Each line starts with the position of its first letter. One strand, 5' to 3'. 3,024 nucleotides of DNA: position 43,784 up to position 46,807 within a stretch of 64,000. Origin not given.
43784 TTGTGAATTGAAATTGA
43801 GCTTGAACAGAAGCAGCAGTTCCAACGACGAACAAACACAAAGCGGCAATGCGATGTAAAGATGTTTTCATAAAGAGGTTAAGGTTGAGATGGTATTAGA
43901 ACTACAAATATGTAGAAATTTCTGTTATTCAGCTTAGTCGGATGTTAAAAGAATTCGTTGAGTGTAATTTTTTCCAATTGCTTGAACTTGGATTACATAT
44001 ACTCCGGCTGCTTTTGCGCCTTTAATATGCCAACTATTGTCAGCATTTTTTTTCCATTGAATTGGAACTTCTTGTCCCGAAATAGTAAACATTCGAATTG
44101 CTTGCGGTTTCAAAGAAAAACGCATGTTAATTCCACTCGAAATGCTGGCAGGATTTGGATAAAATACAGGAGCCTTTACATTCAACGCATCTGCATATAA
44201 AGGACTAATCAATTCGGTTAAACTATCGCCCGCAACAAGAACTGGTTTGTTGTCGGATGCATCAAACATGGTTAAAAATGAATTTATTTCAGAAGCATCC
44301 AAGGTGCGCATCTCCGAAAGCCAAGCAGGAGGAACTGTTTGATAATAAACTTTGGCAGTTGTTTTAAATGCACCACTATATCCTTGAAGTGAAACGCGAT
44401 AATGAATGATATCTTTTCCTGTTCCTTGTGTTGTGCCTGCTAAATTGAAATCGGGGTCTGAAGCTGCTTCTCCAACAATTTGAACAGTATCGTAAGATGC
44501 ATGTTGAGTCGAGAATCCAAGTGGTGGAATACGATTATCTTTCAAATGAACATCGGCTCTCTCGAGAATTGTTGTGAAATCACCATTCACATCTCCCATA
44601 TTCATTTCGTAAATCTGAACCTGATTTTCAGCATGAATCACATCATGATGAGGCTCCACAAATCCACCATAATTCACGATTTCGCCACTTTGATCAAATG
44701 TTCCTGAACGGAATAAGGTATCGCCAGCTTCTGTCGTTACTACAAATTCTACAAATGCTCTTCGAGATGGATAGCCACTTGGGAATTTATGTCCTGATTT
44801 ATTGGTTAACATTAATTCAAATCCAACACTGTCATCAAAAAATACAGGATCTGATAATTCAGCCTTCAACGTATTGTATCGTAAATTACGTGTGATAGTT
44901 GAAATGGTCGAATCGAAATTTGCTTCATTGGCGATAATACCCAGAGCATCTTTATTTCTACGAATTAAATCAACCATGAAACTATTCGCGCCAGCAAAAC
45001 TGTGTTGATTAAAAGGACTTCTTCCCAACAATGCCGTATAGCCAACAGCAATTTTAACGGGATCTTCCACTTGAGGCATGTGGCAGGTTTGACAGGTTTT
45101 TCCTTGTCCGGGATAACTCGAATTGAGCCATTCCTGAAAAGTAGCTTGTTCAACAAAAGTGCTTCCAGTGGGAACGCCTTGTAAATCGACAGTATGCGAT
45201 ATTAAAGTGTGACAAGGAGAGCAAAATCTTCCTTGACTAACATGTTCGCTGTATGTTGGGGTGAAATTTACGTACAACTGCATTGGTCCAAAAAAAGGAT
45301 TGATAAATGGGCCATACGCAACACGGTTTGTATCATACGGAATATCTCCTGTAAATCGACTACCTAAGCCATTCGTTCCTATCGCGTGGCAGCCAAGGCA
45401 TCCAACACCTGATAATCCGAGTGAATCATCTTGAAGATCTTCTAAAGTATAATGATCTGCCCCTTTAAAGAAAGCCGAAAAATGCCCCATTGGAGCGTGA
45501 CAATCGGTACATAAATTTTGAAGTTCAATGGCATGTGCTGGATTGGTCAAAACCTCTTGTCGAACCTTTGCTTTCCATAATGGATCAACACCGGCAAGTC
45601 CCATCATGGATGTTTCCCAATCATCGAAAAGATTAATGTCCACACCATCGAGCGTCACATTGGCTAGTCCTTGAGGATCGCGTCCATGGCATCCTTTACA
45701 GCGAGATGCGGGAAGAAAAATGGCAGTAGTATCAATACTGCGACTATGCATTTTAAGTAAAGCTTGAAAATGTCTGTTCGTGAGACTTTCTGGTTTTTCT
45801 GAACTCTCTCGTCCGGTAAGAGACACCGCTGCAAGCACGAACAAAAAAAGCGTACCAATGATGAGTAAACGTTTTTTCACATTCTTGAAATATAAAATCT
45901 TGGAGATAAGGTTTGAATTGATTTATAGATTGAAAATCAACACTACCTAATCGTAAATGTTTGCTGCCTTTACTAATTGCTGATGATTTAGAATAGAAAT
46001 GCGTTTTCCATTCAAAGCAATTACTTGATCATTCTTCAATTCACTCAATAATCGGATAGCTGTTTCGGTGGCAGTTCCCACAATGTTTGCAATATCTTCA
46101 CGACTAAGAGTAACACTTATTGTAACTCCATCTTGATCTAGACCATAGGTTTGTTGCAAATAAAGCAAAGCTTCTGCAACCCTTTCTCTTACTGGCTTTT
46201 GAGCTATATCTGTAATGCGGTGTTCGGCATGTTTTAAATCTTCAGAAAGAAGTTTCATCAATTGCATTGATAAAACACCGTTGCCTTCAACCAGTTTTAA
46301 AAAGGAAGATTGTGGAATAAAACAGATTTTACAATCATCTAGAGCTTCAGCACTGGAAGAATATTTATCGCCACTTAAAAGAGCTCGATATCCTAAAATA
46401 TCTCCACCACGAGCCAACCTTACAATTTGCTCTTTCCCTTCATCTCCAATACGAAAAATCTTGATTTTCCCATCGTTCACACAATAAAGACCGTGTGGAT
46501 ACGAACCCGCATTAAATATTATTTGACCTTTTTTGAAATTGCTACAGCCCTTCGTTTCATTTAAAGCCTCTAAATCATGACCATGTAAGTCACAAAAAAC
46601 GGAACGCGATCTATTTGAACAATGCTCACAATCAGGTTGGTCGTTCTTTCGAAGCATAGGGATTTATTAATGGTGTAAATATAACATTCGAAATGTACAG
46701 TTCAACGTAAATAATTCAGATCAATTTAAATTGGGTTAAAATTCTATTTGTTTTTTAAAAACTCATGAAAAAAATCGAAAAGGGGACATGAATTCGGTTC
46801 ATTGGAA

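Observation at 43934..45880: Pentaheme c-type cytochrome that appears to be exported by the type IX secretion system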

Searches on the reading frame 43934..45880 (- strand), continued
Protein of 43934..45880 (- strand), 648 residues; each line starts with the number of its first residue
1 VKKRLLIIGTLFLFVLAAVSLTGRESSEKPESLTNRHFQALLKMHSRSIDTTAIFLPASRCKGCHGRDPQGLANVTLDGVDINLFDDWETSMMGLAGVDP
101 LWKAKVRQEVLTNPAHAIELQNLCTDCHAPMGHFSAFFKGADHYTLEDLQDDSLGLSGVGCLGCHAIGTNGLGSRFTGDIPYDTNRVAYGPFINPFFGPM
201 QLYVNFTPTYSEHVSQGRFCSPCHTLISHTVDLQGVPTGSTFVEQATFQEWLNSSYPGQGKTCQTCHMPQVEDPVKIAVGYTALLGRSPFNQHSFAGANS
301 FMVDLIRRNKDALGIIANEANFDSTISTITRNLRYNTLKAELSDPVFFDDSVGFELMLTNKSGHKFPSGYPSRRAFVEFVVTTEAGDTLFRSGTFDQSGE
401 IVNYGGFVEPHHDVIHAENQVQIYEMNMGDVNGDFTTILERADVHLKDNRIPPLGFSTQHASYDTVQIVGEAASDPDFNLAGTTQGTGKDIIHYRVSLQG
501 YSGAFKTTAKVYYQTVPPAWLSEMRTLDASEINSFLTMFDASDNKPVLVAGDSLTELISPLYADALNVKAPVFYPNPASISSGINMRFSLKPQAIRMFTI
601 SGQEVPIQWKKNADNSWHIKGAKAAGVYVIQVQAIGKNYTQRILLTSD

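Call 72: find_related_loci(query=A3, collection=metagenome_contigs, flank=6000)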
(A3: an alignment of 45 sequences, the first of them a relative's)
Query A3 (551 aa) in metagenome_contigs; peptide patterns used: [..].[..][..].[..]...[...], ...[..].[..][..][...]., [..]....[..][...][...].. (x = any residue, [..] = any of these).
600 stretches matched a pattern (row limit reached: there are more); 555 encode a relative of the query (tblastn E <= 1e-3); the best 80 are kept; 80 distinct loci.
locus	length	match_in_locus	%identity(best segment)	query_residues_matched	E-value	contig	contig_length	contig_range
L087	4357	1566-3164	46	6-546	4e-145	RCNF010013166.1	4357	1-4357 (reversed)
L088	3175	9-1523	43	34-546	8e-138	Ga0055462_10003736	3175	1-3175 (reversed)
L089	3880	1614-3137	45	34-541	4e-131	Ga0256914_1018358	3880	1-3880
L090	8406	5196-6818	40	2-548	1e-126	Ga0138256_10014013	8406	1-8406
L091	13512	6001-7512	42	34-543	4e-125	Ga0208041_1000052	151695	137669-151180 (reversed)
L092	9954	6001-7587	42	1-543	9e-126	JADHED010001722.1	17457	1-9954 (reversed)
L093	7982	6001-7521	42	34-546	3e-124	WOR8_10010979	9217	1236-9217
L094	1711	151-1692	42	30-545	4e-130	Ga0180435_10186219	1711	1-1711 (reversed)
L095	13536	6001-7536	41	34-546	6e-120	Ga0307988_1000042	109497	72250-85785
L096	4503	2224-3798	42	1-541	9e-120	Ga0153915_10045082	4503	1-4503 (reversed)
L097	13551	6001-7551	39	34-546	3e-111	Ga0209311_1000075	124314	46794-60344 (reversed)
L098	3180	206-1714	40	40-543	8e-114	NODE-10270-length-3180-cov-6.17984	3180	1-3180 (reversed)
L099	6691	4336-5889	41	38-551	8e-110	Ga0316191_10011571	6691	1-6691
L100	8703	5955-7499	42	28-543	2e-109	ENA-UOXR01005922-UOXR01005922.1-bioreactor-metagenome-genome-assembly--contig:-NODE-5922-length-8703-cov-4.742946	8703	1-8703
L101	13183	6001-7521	42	39-543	7e-109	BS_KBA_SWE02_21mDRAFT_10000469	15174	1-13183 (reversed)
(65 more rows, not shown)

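Call 81: search_protein_families(library=pfam, proteins=[P0194, P0238, P0263, P0223, P0196, P0259, P0137, P0145, P0156, P0247], max_evalue=0.001)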
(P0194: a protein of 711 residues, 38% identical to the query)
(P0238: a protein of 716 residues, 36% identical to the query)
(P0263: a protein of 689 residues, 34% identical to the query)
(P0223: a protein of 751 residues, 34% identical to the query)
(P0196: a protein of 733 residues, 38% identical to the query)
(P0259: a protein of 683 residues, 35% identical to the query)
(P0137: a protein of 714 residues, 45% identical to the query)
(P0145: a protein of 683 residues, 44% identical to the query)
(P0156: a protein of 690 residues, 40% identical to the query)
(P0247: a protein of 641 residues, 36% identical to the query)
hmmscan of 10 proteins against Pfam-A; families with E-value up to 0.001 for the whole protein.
P0194 (711 aa): 4 families
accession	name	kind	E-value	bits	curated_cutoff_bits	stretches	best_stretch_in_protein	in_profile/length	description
PF03160.20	Calx-beta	-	8.2e-14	52.1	27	1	53-143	6-98/119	Calx-beta domain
PF22113.1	Mtrc-MtrF_II-IV_dom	-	1.1e-06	28.8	30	1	166-290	69-166/176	Outer membrane cytochrome MtrC/MtrF-like, domains II/IV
PF14522.11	Cytochrome_C7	-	3.9e-05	23.8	24.8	0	327-395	27-66/67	Cytochrome c7 and related cytochrome c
PF09699.15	Paired_CXXCH_1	-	0.00036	20.6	20.6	0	238-256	6-24/41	Doubled CXXCH motif (Paired_CXXCH_1)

P0238 (716 aa): 3 families
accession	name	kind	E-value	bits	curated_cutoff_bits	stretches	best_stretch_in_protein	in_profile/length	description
PF03160.20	Calx-beta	-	8.3e-15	55.3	27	1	37-138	6-114/119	Calx-beta domain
PF09699.15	Paired_CXXCH_1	-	0.00032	20.7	20.6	0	233-249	6-22/41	Doubled CXXCH motif (Paired_CXXCH_1)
PF14522.11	Cytochrome_C7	-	0.00049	20.3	24.8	0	337-396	36-66/67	Cytochrome c7 and related cytochrome c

P0263 (689 aa): 8 families
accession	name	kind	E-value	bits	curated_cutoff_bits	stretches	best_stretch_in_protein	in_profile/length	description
PF22113.1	Mtrc-MtrF_II-IV_dom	-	1.3e-07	31.7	30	0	326-400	75-138/176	Outer membrane cytochrome MtrC/MtrF-like, domains II/IV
PF14537.11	Cytochrom_c3_2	-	2.9e-06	28.1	25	0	227-280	23-66/79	Cytochrome c3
PF14522.11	Cytochrome_C7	-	4.9e-06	26.7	24.8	0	162-279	7-67/67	Cytochrome c7 and related cytochrome c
PF13442.11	Cytochrome_CBB3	-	5.6e-06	27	27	0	382-405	11-31/68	Cytochrome C oxidase, cbb3-type, subunit III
PF05345.18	He_PIG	-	2.5e-05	25.1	24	1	60-141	5-95/96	Putative Ig domain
PF03264.19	Cytochrom_NNT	-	0.0001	22.5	24.1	0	167-241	62-136/174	NapC/NirT cytochrome c family, N-terminal region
PF13435.11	Cytochrome_C554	-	0.00047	21.5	20.8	0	169-278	1-83/84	Cytochrome c554 and c-prime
PF09699.15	Paired_CXXCH_1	-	0.00055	20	20.6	0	168-181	7-20/41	Doubled CXXCH motif (Paired_CXXCH_1)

P0223 (751 aa): 6 families
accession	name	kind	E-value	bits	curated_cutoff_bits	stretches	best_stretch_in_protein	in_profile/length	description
PF13442.11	Cytochrome_CBB3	-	4.9e-11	43.2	27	1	656-726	3-68/68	Cytochrome C oxidase, cbb3-type, subunit III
PF00034.26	Cytochrom_C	-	1.1e-08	36.7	21.3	1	657-692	2-33/90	Cytochrome c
PF14522.11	Cytochrome_C7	-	7.5e-06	26.1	24.8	0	79-187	13-67/67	Cytochrome c7 and related cytochrome c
PF22113.1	Mtrc-MtrF_II-IV_dom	-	3.6e-05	23.8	30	0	79-189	81-166/176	Outer membrane cytochrome MtrC/MtrF-like, domains II/IV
PF14537.11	Cytochrom_c3_2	-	0.00015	22.6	25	0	132-188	22-66/79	Cytochrome c3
PF09699.15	Paired_CXXCH_1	-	0.00089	19.3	20.6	0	134-148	4-18/41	Doubled CXXCH motif (Paired_CXXCH_1)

P0196 (733 aa): 3 families
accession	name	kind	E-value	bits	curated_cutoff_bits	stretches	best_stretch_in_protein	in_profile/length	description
PF22113.1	Mtrc-MtrF_II-IV_dom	-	6.1e-07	29.6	30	0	24-132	83-166/176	Outer membrane cytochrome MtrC/MtrF-like, domains II/IV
PF14522.11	Cytochrome_C7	-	2.4e-05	24.5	24.8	0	110-130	54-67/67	Cytochrome c7 and related cytochrome c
PF13442.11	Cytochrome_CBB3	-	0.00071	20.3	27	0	24-56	13-42/68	Cytochrome C oxidase, cbb3-type, subunit III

P0259 (683 aa): 3 families
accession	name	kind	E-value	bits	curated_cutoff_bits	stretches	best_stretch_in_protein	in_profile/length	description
PF22113.1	Mtrc-MtrF_II-IV_dom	-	2.1e-06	27.8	30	1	18-137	74-168/176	Outer membrane cytochrome MtrC/MtrF-like, domains II/IV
PF14522.11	Cytochrome_C7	-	1.5e-05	25.1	24.8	0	20-133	7-67/67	Cytochrome c7 and related cytochrome c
PF14537.11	Cytochrom_c3_2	-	1.8e-05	25.6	25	0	76-138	20-70/79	Cytochrome c3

P0137 (714 aa): 3 families
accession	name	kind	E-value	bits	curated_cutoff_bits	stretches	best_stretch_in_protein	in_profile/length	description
PF14522.11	Cytochrome_C7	-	1.1e-05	25.6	24.8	0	112-167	5-54/67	Cytochrome c7 and related cytochrome c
PF14537.11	Cytochrom_c3_2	-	2.6e-05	25.1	25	0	104-165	13-68/79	Cytochrome c3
PF22113.1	Mtrc-MtrF_II-IV_dom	-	2.8e-05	24.2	30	0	210-264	79-129/176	Outer membrane cytochrome MtrC/MtrF-like, domains II/IV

P0145 (683 aa): 1 family
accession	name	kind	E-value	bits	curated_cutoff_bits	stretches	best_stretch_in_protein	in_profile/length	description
PF14522.11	Cytochrome_C7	-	9.9e-07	28.9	24.8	1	126-178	5-51/67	Cytochrome c7 and related cytochrome c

P0156 (690 aa): 3 families
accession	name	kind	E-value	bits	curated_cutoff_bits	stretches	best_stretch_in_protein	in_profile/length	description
PF22113.1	Mtrc-MtrF_II-IV_dom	-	9.6e-07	28.9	30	0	49-158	79-165/176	Outer membrane cytochrome MtrC/MtrF-like, domains II/IV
PF14537.11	Cytochrom_c3_2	-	1.6e-05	25.7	25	0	108-158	22-66/79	Cytochrome c3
PF14522.11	Cytochrome_C7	-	0.00089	19.5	24.8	0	111-216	12-66/67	Cytochrome c7 and related cytochrome c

P0247 (641 aa): 3 families
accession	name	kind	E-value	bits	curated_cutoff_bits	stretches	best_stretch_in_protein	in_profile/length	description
PF14522.11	Cytochrome_C7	-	3.8e-06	27.1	24.8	0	195-252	12-54/67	Cytochrome c7 and related cytochrome c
PF14537.11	Cytochrom_c3_2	-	6.1e-05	23.9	25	0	190-250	20-68/79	Cytochrome c3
PF22113.1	Mtrc-MtrF_II-IV_dom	-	7.8e-05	22.7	30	0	139-250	81-167/176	Outer membrane cytochrome MtrC/MtrF-like, domains II/IV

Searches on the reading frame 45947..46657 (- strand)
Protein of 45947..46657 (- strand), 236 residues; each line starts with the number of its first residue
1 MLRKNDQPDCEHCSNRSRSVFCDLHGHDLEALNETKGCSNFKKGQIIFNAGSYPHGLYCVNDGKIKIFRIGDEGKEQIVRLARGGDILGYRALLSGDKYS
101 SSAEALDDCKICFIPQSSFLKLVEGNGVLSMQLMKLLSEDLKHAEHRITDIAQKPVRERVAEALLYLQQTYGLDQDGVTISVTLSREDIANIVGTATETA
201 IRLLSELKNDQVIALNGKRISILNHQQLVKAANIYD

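Call 3: search_protein_families(library=pfam, proteins=[window:45947-46657:-], max_evalue=1)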
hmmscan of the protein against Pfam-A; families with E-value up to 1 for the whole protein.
window:45947-46657:- (236 aa): 3 families
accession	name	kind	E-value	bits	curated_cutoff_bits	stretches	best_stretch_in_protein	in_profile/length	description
PF00027.35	cNMP_binding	-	1e-22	80.4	27.5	1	40-124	3-87/89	Cyclic nucleotide-binding domain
PF13545.12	HTH_Crp_2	-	1.5e-16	60.6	27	1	158-229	1-68/70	Crp-like helix-turn-helix domain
PF00325.26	Crp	-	2.7e-06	27.4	21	1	183-213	2-32/32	Bacterial regulatory proteins, crp family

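Call 4: search_protein_families(library=ncbifam, proteins=[window:45947-46657:-], max_evalue=1)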
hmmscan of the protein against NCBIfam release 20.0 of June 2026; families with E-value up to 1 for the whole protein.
window:45947-46657:- (236 aa): 14 families
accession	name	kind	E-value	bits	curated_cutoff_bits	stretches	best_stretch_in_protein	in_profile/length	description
NF008365.0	PRK11161.1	subfamily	6.4e-33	114.1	228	1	9-233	19-244/250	fumarate/nitrate reduction transcriptional regulator Fnr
NF045989.1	TransRegFnrLRhodb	equivalog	1.9e-22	79.7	300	1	6-231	6-234/245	transcriptional regulator FnrL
NF008732.0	PRK11753.1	equivalog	5.6e-22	78.3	266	1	36-223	23-211/214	cAMP-activated global transcriptional regulator CRP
NF050806.1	TransRegFixKCaul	equivalog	7.8e-21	74.3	300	1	35-227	22-208/215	transcriptional regulator FixK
TIGR03697.1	NtcA_cyano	equivalog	1.2e-20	74.1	244.95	1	44-230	1-190/193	global nitrogen regulator NtcA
NF010499.0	PRK13918.1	equivalog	2.8e-16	59.7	274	1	39-230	15-199/205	CRP/FNR family transcriptional regulator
NF052518.1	TransRegLdrP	equivalog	7.3e-16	58.8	300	1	41-232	4-188/195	transcriptional regulator LdrP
NF053664.1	TransRegPtrACyano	equivalog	1.4e-13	50.6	300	1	54-227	27-194/196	Crp/Fnr family transcriptional regulator PtrA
NF006901.0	PRK09392.1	equivalog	1e-10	41.4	211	1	16-232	10-221/236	transcriptional activator FtrB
NF041163.2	encap_f2b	equivalog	2.7e-08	33.4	400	1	28-144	87-204/450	family 2B encapsulin nanocompartment shell protein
NF007707.0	PRK10402.1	subfamily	2.9e-06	27.1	180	1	20-170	18-165/226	transcriptional regulator YeiL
TIGR03896.1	cyc_nuc_ocin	subfamily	3.5e-05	23.3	161.05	1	20-122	145-247/317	bacteriocin-type transport-associated protein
NF058543.1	ActPatMycb56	equivalog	6.8e-05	21.9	460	1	20-130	3-112/317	acetyltransferase Pat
NF050815.1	TransActFtrBCaul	equivalog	0.031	13.5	300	1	39-232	35-223/251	transcriptional activator FtrB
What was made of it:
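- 45947..46657 (-): Crp/Fnr-family regulator directly upstream. This is a neighbour only, and the link is not conserved. Pfam cNMP_binding + HTH_Crp_2, and NCBIfam Fnr subfamily at 114 bits (below the cut-off of 228) (calls 3, 4).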
